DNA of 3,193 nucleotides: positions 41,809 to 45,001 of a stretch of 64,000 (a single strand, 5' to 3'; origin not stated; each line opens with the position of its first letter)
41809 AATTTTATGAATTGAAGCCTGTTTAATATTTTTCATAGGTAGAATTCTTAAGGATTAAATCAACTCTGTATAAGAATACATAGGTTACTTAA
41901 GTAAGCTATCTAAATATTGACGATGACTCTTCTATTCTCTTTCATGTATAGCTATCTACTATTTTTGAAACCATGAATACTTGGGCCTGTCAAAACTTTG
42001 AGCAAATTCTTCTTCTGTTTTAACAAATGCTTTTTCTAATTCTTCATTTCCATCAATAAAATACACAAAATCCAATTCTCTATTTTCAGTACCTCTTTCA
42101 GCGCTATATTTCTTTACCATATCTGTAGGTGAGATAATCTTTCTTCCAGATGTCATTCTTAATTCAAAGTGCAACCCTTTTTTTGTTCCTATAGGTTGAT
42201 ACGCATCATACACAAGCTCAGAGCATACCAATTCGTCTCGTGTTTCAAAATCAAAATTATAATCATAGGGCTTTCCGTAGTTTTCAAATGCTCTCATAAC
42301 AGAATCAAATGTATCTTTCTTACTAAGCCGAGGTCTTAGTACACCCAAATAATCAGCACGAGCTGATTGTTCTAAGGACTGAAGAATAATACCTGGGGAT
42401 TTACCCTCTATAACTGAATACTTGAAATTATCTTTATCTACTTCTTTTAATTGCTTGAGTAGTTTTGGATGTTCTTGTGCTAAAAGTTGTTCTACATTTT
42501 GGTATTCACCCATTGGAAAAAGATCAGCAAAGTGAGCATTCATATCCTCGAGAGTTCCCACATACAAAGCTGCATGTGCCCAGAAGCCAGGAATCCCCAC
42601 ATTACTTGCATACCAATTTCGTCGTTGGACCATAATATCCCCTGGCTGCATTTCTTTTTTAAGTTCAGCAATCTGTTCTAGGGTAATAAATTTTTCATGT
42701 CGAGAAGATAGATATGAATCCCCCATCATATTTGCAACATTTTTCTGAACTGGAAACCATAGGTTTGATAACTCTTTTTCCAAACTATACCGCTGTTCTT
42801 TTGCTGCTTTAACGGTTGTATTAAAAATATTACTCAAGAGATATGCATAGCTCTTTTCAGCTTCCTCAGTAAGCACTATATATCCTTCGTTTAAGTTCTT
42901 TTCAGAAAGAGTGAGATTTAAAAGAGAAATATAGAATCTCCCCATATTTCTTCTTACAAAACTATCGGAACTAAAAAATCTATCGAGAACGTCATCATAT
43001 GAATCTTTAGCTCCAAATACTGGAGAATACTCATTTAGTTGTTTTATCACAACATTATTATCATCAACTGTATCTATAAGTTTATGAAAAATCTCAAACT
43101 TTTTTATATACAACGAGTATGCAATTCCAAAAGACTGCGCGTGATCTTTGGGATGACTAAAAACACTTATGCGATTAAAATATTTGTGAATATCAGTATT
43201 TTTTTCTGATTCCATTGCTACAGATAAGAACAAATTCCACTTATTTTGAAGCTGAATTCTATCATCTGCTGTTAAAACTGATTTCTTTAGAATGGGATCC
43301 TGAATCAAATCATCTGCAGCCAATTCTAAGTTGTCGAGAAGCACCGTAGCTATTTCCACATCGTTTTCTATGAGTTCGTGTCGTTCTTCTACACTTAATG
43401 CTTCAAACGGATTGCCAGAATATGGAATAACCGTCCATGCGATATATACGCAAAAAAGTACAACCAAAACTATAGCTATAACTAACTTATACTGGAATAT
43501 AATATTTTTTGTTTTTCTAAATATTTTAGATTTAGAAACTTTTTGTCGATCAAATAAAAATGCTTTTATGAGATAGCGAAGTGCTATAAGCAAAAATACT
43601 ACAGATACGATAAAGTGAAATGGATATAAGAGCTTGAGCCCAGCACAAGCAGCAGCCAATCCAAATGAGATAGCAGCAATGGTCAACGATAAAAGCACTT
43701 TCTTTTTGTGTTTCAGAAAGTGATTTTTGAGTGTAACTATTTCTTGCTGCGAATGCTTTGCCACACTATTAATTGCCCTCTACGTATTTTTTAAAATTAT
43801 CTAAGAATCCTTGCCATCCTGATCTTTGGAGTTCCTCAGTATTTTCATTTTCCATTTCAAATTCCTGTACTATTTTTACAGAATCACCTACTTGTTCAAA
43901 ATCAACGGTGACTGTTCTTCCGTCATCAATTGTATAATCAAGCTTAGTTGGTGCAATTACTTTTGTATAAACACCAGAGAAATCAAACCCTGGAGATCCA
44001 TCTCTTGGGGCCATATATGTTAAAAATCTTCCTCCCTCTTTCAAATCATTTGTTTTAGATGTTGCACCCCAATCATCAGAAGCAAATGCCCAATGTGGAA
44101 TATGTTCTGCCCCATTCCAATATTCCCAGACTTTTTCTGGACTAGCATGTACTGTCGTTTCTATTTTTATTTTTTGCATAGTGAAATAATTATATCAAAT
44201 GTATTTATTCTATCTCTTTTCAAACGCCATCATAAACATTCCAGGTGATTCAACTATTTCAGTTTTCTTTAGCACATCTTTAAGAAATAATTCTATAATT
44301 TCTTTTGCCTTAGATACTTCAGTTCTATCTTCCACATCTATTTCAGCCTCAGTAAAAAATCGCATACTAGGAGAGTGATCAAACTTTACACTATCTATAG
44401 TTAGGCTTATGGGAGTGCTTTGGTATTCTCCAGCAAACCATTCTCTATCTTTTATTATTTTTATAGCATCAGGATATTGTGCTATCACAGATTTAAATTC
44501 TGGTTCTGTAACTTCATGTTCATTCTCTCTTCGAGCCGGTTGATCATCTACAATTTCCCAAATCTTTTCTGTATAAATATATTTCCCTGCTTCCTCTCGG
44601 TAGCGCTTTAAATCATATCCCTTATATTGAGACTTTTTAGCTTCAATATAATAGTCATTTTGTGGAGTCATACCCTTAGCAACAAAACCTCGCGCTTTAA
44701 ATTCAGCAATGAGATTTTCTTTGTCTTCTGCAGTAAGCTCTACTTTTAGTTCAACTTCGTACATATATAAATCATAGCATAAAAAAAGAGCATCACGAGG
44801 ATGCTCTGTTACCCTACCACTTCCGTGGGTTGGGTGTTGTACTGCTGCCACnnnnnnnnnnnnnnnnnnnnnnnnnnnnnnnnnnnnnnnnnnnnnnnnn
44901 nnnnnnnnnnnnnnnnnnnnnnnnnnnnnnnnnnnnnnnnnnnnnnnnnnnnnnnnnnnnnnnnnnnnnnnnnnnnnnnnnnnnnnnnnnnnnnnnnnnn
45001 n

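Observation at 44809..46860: Foreign-composition ABC exporter plus structured 254-bp upstream spacer with perfect 13-bp palindrome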

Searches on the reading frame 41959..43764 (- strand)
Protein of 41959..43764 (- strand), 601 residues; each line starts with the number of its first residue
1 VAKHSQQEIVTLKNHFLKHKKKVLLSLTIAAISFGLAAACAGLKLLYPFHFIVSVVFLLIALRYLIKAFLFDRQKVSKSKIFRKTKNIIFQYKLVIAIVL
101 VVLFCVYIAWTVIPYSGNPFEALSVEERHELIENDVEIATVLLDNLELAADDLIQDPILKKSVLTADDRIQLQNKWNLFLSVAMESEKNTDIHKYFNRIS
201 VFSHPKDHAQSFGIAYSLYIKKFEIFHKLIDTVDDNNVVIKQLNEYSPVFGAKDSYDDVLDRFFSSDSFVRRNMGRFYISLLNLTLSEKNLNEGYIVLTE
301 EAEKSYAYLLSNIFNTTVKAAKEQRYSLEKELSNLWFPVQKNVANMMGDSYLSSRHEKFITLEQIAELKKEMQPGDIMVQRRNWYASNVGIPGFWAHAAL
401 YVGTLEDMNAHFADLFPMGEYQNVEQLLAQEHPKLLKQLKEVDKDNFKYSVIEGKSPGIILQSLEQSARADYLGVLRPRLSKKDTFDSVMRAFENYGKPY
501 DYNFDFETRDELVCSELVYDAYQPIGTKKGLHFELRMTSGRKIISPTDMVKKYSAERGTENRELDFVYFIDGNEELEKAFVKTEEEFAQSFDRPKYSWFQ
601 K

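Call 10: search_protein_families(library=pfam, proteins=[window:41959-43764:-], max_evalue=0.01)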
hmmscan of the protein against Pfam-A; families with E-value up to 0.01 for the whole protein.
window:41959-43764:- (601 aa): 2 families
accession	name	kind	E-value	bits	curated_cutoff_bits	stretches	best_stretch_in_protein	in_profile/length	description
PF05708.18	Peptidase_C92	-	1.4e-12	48.5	27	1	372-530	2-126/166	Permuted papain-like amidase enzyme, YaeF/YiiX, C92 family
PF12725.13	DUF3810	-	0.0037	17.1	28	1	52-157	27-126/311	Protein of unknown function (DUF3810)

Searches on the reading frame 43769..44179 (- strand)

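Call 10: search_protein_families(library=pfam, proteins=[window:43769-44179:-], max_evalue=0.01)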
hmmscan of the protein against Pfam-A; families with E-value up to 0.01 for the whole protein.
window:43769-44179:- (136 aa): 2 families
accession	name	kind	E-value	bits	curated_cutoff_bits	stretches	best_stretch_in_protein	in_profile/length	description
PF08327.17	AHSA1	-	3.3e-20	73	22.1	1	12-134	2-125/125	Activator of Hsp90 ATPase homolog 1-like protein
PF10604.15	Polyketide_cyc2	-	3e-06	28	27.4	1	1-134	1-142/142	Polyketide cyclase / dehydrase and lipid transport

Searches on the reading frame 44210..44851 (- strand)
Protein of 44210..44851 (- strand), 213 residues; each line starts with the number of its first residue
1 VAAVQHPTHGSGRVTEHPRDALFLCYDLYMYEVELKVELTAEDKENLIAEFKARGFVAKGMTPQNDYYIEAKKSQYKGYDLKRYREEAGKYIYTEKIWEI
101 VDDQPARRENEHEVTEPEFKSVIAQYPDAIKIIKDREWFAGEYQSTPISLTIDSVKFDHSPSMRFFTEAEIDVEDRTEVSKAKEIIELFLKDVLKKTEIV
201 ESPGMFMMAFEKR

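Call 10: search_protein_families(library=pfam, proteins=[window:44210-44851:-], max_evalue=0.01)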
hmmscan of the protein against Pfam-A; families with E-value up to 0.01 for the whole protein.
window:44210-44851:- (213 aa): 1 family
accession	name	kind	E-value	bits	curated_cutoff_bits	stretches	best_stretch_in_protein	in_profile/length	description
PF01928.26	CYTH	-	2.5e-07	31.2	23.2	1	30-192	1-166/179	CYTH domain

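Call 61: find_homologous_proteins(query=window:44210-44764:-, max_evalue=0.00001)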
Query window:44210-44764:- (184 aa): 146 proteins with E <= 0.00001 among 179 candidates; the best 120 are listed.
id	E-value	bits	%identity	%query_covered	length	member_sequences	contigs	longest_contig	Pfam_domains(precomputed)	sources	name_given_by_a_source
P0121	4.9e-114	396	100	100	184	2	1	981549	PF01928.27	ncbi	ncbi:MAG: CYTH domain-containing protein [Patescibacteria group bacterium]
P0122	1.7e-80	287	69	99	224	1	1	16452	PF01928.27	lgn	-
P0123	8.5e-80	284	70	100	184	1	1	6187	PF01928.27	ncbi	-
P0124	3.0e-78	279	69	100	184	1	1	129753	PF01928.27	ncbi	-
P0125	1.6e-76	274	67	100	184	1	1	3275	PF01928.27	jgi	jgi:adenylate cyclase class IV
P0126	2.1e-76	273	67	100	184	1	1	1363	PF01928.27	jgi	jgi:adenylate cyclase class IV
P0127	3.7e-75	269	67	100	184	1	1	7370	PF01928.27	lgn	-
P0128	7.5e-75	268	67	100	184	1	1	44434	PF01928.27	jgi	jgi:predicted adenylyl cyclase CyaB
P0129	1.5e-73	264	66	100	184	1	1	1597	PF01928.27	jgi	jgi:adenylate cyclase class IV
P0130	3.7e-73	263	66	99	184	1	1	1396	PF01928.27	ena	-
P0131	4.1e-71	256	64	100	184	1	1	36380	PF01928.27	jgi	jgi:adenylate cyclase class IV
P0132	1.1e-70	255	64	99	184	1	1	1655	PF01928.27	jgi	jgi:adenylate cyclase class IV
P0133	1.4e-70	254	62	99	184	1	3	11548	PF01928.27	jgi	jgi:adenylate cyclase class IV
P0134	2.0e-70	254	60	99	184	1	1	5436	PF01928.27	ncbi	-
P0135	2.1e-70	254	66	99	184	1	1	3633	PF01928.27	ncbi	-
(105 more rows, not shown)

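Call 62: find_encoding_contigs(protein=P0124, flank=7000, max_places=2)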
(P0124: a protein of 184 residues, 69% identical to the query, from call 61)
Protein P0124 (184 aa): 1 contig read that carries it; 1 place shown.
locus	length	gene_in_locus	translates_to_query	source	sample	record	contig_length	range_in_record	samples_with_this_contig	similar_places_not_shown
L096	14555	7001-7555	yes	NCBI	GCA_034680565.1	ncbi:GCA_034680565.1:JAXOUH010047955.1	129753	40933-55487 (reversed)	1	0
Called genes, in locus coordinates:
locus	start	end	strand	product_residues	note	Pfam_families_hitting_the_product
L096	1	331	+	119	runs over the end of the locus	-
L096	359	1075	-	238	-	PF14511:RE_EcoO109I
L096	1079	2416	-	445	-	PF00145:DNA_methylase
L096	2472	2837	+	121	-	PF03852:Vsr, PF18741:MTES_1575 (faint)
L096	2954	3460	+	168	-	PF10881:DUF2726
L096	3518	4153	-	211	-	PF13302:Acetyltransf_3, PF13420:Acetyltransf_4 (weak), PF13523:Acetyltransf_8 (weak), PF00583:Acetyltransf_1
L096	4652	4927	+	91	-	-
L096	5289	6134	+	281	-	-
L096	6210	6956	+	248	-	-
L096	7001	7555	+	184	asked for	PF01928:CYTH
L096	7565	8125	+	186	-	PF13328:HD_4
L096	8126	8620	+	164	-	PF00293:NUDIX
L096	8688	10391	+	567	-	PF01443:Viral_helicase1 (faint), PF01637:ATPase_2 (faint), PF05970:PIF1, PF13245:AAA_19, PF13401:AAA_22 (weak), PF13604:AAA_30, PF21530:Pif1_2B_dom, PF14493:HTH_40, +1 more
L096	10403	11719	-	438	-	PF00070:Pyr_redox (faint), PF00890:FAD_binding_2, PF01266:DAO (weak), PF01494:FAD_binding_3, PF03486:HI0933_like, PF07992:Pyr_redox_2, PF12831:FAD_oxidored, PF22780:HI0933_like_1st, +2 more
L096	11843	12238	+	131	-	-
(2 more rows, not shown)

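Call 63: find_encoding_contigs(protein=P0122, flank=7000, max_places=2)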
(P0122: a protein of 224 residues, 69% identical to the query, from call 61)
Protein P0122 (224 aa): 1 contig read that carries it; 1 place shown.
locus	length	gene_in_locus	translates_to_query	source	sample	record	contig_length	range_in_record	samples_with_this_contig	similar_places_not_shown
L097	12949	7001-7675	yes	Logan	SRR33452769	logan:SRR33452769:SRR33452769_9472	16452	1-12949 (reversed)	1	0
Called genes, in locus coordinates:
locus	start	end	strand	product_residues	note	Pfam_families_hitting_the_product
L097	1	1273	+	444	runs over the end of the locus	PF00534:Glycos_transf_1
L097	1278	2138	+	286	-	-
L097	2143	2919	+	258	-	-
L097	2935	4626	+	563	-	PF00535:Glycos_transf_2, PF01075:Glyco_transf_9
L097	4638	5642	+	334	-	PF01170:UPF0020, PF05175:MTS (weak), PF13847:Methyltransf_31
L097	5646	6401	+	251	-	PF04230:PS_pyruv_trans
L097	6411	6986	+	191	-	PF14063:DUF4254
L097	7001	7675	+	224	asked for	PF01928:CYTH (weak)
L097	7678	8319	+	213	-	PF01966:HD (faint)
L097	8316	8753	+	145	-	-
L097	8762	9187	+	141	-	PF00293:NUDIX (weak)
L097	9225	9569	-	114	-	-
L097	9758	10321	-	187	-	-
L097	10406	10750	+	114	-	-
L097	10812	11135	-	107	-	-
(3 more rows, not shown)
